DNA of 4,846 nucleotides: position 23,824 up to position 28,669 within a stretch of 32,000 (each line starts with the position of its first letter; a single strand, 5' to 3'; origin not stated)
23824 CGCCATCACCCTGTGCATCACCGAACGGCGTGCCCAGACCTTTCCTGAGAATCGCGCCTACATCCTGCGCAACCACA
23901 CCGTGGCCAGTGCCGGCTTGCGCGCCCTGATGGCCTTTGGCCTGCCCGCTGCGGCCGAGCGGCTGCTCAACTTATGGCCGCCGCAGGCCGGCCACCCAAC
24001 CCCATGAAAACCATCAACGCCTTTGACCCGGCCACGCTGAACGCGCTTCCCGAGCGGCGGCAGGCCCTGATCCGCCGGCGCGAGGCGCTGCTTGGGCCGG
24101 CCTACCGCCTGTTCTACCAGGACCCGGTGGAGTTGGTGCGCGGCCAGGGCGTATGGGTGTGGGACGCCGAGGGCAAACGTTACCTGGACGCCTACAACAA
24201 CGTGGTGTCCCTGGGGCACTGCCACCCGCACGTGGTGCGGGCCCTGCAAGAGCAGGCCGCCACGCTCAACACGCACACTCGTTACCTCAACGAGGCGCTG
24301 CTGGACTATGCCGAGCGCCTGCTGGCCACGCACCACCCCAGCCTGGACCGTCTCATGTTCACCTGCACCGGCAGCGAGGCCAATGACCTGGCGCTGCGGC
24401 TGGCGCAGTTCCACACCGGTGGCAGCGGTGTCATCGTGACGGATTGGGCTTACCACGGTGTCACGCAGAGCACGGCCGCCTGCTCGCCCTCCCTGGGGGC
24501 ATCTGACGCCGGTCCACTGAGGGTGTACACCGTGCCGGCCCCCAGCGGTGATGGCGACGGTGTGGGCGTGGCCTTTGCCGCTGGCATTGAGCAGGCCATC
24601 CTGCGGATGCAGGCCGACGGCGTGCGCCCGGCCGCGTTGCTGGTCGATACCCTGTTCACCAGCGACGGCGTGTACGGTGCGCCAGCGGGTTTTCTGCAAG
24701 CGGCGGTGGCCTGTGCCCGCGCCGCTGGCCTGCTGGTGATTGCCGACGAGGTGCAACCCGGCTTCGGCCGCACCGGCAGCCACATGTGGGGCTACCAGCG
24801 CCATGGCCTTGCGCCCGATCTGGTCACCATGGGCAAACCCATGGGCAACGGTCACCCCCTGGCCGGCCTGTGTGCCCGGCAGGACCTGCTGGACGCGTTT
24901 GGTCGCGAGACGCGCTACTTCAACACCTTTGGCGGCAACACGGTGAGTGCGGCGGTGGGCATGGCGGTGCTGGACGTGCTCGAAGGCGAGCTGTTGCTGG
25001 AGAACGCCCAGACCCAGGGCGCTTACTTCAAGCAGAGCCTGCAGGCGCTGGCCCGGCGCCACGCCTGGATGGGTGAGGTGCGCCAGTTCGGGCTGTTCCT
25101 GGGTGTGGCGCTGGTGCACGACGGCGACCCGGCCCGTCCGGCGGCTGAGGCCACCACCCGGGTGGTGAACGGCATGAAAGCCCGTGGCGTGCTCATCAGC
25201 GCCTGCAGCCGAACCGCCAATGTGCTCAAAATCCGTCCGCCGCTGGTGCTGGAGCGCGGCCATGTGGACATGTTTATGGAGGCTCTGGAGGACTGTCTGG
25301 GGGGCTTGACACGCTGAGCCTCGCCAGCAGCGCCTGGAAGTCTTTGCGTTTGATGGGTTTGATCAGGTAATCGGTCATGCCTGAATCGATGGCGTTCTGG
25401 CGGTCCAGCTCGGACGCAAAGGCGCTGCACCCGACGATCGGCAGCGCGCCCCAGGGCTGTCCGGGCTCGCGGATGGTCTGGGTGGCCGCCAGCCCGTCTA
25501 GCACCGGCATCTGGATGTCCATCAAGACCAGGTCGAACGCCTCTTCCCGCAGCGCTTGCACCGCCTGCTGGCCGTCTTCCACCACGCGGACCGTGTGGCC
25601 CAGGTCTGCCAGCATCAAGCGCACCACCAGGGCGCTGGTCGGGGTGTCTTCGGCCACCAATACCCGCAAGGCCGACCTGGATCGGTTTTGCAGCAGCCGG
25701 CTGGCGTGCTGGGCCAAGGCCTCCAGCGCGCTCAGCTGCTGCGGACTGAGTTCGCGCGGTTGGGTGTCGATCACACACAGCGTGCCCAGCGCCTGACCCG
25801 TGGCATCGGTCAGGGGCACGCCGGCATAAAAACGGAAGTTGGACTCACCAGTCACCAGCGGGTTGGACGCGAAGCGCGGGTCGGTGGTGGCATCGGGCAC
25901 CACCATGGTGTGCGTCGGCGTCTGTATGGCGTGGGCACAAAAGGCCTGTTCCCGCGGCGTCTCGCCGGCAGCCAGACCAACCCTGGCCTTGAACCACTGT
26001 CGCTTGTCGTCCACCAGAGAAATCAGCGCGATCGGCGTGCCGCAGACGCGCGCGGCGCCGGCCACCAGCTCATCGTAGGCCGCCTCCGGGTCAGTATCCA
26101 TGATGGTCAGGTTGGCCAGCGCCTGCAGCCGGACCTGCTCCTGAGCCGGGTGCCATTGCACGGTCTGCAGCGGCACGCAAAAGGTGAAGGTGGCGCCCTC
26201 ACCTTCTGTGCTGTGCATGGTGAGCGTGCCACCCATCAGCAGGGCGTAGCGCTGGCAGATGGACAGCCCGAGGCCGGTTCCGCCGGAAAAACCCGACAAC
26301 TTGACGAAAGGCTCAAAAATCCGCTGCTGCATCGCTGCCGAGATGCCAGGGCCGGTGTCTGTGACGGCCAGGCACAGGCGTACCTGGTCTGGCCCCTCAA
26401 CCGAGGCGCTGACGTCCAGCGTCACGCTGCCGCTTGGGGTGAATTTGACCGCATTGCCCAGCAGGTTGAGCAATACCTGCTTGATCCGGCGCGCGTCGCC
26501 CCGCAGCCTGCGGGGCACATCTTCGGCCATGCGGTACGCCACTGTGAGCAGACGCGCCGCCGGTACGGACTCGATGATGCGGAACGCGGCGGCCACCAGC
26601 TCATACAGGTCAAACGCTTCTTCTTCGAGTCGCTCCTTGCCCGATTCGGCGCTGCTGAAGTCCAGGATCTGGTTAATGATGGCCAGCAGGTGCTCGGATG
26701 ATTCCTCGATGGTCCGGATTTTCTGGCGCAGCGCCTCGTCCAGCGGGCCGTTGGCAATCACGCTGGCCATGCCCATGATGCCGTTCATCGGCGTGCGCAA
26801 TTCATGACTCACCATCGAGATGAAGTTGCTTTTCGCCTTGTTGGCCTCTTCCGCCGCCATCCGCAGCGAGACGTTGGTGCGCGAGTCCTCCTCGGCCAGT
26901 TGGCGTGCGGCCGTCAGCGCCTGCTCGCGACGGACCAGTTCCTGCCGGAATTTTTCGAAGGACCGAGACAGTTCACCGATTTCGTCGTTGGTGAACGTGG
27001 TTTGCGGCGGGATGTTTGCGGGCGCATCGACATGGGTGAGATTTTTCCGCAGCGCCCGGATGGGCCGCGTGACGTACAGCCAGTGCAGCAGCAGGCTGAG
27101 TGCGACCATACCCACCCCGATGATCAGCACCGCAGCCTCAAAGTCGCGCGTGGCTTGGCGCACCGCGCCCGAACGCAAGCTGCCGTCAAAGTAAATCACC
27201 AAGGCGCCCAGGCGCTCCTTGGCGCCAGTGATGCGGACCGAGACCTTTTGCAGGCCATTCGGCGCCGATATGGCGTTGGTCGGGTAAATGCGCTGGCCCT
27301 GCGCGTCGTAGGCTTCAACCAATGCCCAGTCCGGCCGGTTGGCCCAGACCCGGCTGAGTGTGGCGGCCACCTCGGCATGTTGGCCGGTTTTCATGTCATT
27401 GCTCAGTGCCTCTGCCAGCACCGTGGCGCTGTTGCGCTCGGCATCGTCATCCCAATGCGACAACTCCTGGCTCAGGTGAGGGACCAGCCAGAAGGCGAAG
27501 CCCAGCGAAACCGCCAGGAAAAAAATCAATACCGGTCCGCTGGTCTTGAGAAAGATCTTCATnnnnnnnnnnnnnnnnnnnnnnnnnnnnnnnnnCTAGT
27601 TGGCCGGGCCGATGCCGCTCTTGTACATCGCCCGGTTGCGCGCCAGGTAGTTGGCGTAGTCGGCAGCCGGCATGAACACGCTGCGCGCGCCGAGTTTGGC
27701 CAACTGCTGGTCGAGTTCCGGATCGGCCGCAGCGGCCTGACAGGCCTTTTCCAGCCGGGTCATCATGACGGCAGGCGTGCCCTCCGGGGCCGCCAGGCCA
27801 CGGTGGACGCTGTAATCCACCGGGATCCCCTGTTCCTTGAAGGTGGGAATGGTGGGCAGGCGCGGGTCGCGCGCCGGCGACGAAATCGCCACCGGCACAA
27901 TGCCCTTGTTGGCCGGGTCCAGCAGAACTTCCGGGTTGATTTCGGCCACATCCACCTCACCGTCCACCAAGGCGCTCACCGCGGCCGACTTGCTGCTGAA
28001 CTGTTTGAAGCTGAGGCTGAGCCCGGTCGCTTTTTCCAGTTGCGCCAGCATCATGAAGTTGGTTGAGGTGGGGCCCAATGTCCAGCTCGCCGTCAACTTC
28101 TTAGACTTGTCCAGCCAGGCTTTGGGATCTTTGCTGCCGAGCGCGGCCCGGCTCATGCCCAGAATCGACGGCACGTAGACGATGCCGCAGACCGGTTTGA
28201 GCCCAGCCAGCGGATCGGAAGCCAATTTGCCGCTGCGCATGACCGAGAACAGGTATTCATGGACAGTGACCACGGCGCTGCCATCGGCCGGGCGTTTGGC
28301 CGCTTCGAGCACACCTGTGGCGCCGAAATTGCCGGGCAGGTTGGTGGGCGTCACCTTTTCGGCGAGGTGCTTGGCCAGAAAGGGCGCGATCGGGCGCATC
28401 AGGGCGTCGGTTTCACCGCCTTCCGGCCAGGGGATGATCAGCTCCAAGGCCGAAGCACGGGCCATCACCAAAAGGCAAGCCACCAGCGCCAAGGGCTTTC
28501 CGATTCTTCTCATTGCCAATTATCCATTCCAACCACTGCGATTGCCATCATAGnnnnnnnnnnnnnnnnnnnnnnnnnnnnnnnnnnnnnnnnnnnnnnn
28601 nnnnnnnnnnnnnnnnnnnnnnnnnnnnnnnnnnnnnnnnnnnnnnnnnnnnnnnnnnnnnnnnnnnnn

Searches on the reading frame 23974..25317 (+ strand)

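Call 62: search_protein_families(library=pfam, proteins=[window:23974-25317:+], max_evalue=0.00001)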
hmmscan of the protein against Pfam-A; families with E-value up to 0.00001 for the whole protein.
window:23974-25317:+ (447 aa): 1 family
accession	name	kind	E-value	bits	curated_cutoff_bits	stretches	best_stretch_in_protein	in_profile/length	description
PF00202.27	Aminotran_3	-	8.3e-72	242.5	30.5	1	52-442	11-403/403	Aminotransferase class-III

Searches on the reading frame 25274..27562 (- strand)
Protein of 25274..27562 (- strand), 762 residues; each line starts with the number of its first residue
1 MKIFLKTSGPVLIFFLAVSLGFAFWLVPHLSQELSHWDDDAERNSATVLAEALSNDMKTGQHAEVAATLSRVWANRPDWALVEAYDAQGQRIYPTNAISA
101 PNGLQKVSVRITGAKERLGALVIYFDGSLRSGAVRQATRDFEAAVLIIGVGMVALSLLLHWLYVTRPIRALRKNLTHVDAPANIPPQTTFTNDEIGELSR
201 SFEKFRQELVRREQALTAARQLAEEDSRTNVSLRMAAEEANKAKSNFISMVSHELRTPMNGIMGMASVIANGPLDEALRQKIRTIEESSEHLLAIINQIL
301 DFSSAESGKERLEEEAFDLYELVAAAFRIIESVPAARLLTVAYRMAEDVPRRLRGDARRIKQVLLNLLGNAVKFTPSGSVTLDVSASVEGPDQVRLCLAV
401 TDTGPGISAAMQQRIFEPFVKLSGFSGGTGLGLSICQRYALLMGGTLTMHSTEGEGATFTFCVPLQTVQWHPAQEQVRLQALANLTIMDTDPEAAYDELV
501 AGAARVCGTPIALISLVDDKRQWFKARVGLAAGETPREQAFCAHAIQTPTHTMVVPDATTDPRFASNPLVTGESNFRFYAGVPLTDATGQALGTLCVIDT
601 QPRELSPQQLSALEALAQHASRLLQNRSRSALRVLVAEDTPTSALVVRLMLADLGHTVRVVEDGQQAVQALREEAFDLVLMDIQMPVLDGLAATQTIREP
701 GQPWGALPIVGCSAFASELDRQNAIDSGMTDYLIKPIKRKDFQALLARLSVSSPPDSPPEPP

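Call 62: search_protein_families(library=pfam, proteins=[window:25274-27562:-], max_evalue=0.00001)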
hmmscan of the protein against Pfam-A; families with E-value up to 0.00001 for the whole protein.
window:25274-27562:- (762 aa): 5 families
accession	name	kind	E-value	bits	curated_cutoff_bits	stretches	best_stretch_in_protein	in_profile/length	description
PF02518.31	HATPase_c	-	7.5e-29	100.8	26.4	1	355-466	1-110/111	Histidine kinase-, DNA gyrase B-, and HSP90-like ATPase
PF00072.30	Response_reg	-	7.3e-24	84.5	30.2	1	634-745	1-109/111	Response regulator receiver domain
PF00512.31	HisKA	-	2.3e-20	72.9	26.9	1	243-308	1-66/66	His Kinase A (phospho-acceptor) domain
PF01590.32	GAF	-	7e-17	62.6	22.4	1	491-622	1-131/133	GAF domain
PF13185.12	GAF_2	-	9.3e-12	45.8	28.6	1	490-625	2-136/136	GAF domain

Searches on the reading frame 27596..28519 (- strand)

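Call 62: search_protein_families(library=pfam, proteins=[window:27596-28519:-], max_evalue=0.00001)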
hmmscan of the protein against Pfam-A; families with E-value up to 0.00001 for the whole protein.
window:27596-28519:- (307 aa): 1 family
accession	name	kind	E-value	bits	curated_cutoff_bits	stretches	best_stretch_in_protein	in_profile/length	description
PF03401.19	TctC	-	2.7e-18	66.9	27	1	42-295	3-261/274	Tripartite tricarboxylate transporter family receptor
